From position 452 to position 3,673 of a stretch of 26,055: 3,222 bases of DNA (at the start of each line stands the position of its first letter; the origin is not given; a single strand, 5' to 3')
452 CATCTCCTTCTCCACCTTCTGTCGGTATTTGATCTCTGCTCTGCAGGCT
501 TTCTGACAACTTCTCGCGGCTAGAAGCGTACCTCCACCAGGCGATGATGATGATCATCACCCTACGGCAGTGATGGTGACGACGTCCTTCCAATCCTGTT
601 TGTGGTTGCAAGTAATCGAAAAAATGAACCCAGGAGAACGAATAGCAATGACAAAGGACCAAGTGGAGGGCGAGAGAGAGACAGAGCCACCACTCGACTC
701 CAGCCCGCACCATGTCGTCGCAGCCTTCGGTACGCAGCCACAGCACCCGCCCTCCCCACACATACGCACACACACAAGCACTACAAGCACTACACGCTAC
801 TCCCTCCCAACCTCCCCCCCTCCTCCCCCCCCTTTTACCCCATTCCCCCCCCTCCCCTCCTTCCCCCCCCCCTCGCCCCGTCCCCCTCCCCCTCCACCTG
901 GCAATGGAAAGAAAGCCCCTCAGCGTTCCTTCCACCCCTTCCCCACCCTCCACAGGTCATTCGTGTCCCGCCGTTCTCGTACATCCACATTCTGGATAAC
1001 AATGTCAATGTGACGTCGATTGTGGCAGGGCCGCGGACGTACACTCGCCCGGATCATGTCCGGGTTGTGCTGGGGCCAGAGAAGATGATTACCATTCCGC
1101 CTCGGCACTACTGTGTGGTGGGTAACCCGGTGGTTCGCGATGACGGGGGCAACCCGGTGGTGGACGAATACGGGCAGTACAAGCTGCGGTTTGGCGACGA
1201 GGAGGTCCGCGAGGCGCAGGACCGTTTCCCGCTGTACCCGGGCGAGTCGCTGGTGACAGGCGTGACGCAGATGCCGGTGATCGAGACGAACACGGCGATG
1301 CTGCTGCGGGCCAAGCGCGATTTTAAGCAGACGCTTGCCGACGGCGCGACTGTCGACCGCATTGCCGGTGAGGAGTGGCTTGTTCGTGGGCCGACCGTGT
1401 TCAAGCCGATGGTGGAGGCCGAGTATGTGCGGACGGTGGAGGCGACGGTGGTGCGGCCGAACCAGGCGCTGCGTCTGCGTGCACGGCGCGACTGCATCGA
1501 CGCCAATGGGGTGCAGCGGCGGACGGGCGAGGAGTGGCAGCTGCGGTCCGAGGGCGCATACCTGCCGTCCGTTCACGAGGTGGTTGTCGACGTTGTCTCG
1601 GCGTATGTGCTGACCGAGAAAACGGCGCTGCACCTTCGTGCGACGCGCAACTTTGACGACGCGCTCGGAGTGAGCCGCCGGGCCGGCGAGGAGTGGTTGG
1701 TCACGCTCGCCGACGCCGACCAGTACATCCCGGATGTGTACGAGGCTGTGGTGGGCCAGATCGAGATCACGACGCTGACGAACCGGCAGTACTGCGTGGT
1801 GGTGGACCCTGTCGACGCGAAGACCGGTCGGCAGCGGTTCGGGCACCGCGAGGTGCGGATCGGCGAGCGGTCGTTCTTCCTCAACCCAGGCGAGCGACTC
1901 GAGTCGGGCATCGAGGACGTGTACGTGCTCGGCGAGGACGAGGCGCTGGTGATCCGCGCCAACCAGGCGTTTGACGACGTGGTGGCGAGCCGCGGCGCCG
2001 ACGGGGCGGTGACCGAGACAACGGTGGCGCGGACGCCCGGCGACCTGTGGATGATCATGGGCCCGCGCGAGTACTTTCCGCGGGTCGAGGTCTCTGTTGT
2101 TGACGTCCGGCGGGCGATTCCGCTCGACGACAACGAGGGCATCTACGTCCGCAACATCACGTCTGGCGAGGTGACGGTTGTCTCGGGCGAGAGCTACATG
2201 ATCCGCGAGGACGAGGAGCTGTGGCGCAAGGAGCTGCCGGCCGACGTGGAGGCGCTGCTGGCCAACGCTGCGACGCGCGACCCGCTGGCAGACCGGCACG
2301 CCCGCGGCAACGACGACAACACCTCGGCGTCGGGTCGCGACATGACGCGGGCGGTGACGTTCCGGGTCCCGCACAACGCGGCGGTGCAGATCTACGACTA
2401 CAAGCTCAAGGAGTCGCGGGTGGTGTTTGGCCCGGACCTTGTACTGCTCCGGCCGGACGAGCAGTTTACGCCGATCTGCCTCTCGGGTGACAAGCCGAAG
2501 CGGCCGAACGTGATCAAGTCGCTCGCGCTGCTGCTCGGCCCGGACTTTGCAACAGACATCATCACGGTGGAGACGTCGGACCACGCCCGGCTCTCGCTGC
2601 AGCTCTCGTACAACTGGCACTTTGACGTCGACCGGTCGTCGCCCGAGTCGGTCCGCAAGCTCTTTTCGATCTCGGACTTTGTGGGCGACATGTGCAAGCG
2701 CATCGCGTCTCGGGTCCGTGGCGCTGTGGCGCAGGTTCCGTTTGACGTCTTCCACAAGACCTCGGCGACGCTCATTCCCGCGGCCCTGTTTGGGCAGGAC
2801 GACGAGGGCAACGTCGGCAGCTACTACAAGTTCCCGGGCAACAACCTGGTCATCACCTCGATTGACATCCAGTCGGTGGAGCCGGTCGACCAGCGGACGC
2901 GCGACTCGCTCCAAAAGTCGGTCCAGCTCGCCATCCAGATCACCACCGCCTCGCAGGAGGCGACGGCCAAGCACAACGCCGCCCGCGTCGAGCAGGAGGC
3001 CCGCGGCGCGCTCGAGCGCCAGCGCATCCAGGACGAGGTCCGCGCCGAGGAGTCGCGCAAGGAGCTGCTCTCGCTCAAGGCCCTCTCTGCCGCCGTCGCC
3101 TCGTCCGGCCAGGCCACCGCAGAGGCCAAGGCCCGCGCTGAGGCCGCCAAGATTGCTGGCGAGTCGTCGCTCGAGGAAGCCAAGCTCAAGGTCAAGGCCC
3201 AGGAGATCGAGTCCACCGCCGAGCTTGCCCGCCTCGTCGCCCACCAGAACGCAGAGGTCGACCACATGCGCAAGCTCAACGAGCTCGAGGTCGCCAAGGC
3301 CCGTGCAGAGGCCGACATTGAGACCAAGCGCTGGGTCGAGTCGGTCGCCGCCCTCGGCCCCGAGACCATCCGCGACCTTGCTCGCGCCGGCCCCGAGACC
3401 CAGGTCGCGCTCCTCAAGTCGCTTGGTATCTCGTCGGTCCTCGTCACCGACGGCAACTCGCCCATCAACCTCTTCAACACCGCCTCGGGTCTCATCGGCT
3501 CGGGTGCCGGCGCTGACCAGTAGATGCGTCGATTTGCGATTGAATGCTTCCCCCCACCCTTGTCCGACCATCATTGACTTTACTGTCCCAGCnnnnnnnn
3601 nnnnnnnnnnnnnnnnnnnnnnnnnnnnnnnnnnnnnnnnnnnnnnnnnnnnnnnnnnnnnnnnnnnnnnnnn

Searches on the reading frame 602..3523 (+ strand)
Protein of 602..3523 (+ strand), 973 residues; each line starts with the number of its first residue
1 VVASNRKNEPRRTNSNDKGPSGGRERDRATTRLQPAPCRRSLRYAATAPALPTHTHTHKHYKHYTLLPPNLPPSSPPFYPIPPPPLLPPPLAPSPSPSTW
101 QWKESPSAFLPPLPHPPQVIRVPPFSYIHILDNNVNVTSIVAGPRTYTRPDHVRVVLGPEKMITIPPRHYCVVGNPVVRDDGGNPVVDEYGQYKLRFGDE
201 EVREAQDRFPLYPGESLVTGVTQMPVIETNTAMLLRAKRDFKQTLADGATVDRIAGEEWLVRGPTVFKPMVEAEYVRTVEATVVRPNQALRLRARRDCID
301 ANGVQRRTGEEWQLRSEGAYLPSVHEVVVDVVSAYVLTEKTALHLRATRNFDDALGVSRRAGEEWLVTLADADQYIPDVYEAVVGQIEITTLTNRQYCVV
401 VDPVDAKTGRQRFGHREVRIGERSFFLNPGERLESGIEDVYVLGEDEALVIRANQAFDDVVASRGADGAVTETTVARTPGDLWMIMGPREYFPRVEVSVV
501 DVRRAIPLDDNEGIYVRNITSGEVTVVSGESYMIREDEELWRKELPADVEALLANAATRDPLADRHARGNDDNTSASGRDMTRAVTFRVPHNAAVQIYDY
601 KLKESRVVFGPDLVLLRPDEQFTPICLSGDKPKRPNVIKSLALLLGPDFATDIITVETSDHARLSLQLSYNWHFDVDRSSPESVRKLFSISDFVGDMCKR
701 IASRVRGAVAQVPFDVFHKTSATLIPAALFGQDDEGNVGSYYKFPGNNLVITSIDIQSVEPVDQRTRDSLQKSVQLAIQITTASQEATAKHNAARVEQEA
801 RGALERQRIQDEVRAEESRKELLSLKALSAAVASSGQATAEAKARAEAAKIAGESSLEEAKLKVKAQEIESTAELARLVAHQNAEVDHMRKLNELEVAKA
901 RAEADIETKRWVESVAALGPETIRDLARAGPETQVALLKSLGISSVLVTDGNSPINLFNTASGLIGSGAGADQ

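Call 38: search_protein_families(library=pfam, proteins=[window:602-3523:+], max_evalue=0.001)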
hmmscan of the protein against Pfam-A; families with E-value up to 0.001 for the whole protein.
window:602-3523:+ (973 aa): 5 families
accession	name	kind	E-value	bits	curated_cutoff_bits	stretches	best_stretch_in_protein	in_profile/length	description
PF01505.23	Vault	-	1.1e-56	189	27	4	335-378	1-42/42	Major Vault Protein repeat domain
PF11978.13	MVP_shoulder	-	1.5e-48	164.1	25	1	646-763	1-118/118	Shoulder domain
PF17796.6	Vault_4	-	7.5e-46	154.6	22.9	1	505-567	1-63/63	Major Vault Protein repeat domain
PF17794.6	Vault_2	-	9.6e-37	125.7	23.6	2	162-221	1-60/60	Major Vault Protein repeat domain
PF17795.6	Vault_3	-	2e-29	102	28.8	1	585-645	2-62/62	Major Vault Protein Repeat domain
